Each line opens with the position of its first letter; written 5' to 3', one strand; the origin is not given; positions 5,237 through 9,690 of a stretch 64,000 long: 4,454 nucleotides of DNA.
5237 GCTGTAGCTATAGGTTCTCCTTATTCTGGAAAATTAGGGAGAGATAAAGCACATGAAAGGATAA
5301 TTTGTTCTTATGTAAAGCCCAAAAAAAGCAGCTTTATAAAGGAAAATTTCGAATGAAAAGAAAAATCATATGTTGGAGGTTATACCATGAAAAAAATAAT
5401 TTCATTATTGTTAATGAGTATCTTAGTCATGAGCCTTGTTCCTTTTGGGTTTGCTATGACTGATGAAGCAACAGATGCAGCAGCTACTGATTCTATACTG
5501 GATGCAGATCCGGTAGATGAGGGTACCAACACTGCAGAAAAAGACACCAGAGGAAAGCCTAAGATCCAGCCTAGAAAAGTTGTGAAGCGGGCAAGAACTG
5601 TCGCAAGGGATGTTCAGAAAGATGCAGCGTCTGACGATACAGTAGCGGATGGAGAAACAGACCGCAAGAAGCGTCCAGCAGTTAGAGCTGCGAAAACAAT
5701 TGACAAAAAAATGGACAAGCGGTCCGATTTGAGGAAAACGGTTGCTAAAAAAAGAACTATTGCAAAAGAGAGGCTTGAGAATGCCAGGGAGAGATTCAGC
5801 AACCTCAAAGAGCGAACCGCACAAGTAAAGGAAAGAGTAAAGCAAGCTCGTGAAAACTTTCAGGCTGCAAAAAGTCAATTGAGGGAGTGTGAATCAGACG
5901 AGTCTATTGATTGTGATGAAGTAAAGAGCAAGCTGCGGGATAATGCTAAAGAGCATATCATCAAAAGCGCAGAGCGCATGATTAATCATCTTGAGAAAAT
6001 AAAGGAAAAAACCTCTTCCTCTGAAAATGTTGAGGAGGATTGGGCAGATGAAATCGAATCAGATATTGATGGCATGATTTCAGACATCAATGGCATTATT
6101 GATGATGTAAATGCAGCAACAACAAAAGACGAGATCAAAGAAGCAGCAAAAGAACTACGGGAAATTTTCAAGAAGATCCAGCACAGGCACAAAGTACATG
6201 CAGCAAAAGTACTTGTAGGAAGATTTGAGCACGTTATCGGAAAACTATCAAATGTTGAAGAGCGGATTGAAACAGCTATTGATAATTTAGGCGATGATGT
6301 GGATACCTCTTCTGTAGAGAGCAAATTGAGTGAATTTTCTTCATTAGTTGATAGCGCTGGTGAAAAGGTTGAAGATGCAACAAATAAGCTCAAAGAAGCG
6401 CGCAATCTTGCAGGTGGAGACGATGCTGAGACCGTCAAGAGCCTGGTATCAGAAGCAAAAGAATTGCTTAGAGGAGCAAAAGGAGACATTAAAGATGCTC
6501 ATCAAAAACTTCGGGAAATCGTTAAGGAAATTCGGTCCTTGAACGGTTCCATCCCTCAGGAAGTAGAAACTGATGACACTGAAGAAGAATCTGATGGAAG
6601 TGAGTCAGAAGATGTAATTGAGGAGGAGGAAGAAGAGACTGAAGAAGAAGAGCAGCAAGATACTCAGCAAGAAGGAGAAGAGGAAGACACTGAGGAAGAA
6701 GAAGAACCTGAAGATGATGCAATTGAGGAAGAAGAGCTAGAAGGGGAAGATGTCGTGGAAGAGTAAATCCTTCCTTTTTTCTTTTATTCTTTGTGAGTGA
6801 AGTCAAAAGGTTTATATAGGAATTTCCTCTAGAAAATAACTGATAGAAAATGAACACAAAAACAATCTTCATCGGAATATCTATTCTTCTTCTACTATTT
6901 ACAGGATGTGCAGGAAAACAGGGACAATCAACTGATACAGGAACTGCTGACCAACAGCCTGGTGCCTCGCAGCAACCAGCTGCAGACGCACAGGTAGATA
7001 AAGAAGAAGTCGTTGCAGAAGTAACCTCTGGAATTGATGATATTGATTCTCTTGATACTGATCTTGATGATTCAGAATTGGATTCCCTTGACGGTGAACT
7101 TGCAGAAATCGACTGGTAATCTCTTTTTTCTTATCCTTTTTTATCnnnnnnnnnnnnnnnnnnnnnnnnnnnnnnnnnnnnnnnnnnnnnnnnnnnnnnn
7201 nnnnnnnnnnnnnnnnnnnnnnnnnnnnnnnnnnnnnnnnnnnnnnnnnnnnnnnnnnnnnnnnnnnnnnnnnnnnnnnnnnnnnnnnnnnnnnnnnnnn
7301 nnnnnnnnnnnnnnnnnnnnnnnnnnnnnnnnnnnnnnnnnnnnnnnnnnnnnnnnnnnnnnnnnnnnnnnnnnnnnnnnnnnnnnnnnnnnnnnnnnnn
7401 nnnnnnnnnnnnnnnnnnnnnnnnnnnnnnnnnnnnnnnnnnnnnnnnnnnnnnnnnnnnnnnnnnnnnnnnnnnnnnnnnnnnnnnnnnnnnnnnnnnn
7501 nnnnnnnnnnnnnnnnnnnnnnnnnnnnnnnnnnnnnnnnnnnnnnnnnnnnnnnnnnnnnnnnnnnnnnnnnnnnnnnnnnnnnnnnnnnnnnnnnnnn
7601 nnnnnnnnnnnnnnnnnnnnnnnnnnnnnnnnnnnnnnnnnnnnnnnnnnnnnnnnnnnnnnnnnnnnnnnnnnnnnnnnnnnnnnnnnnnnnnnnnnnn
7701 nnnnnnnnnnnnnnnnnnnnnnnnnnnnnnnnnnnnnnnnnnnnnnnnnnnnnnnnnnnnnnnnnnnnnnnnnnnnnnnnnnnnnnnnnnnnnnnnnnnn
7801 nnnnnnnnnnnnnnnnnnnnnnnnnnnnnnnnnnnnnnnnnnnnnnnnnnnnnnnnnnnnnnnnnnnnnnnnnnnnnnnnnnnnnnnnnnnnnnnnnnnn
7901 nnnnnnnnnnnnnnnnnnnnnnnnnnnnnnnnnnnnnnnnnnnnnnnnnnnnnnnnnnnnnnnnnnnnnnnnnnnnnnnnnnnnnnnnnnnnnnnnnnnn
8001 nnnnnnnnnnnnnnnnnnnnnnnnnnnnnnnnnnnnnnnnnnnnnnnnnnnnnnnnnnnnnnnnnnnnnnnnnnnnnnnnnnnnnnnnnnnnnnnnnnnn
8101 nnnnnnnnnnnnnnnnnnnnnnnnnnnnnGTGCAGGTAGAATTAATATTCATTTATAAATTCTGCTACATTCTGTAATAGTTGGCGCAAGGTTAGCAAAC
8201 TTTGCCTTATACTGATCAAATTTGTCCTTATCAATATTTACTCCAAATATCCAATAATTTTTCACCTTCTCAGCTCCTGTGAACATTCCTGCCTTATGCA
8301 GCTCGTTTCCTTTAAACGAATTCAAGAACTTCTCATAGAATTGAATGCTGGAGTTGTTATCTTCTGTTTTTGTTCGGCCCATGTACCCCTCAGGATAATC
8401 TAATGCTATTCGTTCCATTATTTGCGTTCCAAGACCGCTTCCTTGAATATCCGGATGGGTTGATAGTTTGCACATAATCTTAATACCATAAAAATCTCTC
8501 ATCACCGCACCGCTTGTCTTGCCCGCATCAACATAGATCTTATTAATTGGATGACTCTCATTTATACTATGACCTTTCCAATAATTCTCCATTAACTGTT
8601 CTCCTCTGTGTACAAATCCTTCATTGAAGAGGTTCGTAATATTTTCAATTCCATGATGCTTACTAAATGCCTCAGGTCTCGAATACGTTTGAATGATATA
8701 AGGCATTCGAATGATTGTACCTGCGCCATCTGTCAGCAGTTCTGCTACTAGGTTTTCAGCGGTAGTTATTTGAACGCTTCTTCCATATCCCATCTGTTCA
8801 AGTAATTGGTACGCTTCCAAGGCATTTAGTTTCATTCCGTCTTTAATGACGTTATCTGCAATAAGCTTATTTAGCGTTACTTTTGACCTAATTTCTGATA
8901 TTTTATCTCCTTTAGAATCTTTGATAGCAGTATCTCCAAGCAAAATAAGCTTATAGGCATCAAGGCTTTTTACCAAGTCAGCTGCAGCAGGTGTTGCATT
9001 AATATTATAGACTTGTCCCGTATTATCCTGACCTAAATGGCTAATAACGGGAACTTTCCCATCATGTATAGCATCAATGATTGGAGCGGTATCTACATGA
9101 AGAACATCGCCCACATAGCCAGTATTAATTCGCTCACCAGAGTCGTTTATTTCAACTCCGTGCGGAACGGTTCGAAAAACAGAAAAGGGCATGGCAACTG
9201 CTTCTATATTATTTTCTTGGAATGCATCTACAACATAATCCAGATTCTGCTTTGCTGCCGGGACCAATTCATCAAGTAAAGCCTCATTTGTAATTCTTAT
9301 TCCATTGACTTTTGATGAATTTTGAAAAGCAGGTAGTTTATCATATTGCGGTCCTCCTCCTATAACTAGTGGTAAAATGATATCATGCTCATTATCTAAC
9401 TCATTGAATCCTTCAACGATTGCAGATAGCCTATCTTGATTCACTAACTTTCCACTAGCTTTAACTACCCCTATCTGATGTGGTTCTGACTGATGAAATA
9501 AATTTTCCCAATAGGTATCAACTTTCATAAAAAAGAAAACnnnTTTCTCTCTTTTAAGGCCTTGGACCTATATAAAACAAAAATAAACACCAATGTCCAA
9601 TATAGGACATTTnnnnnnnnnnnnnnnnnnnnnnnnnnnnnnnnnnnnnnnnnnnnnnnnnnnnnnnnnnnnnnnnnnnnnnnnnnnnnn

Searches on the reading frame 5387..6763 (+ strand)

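Call 31: search_protein_families(library=ncbifam, proteins=[window:5387-6763:+], max_evalue=0.00001)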
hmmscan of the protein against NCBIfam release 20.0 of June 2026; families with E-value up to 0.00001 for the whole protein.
window:5387-6763:+ (459 aa): 1 family
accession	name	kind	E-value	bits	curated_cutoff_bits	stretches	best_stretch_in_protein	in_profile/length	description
TIGR04527.1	mycoplas_twoTM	subfamily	3.7e-06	26.8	125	0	80-217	63-181/248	MG_279/MG_280 family protein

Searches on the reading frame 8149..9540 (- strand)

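Call 31: search_protein_families(library=ncbifam, proteins=[window:8149-9540:-], max_evalue=0.00001)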
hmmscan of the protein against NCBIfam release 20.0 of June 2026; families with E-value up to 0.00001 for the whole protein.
window:8149-9540:- (463 aa): 5 families
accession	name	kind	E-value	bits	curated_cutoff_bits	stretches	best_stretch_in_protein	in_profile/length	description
NF003387.0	PRK04531.1-2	equivalog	7.2e-45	153.2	426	1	15-402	30-395/441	acetylglutamate kinase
NF003386.0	PRK04531.1-1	equivalog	6.8e-32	110.9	417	1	14-404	34-403/442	acetylglutamate kinase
TIGR00761.1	argB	equivalog_domain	2.1e-26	92.9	151.3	1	25-249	3-224/231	acetylglutamate kinase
NF003641.0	PRK05279.1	equivalog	2.9e-16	59.3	344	1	25-379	29-385/441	amino-acid N-acetyltransferase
TIGR01890.1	N-Ac-Glu-synth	equivalog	1.1e-15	57.5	202.85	1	25-378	21-372/429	amino-acid N-acetyltransferase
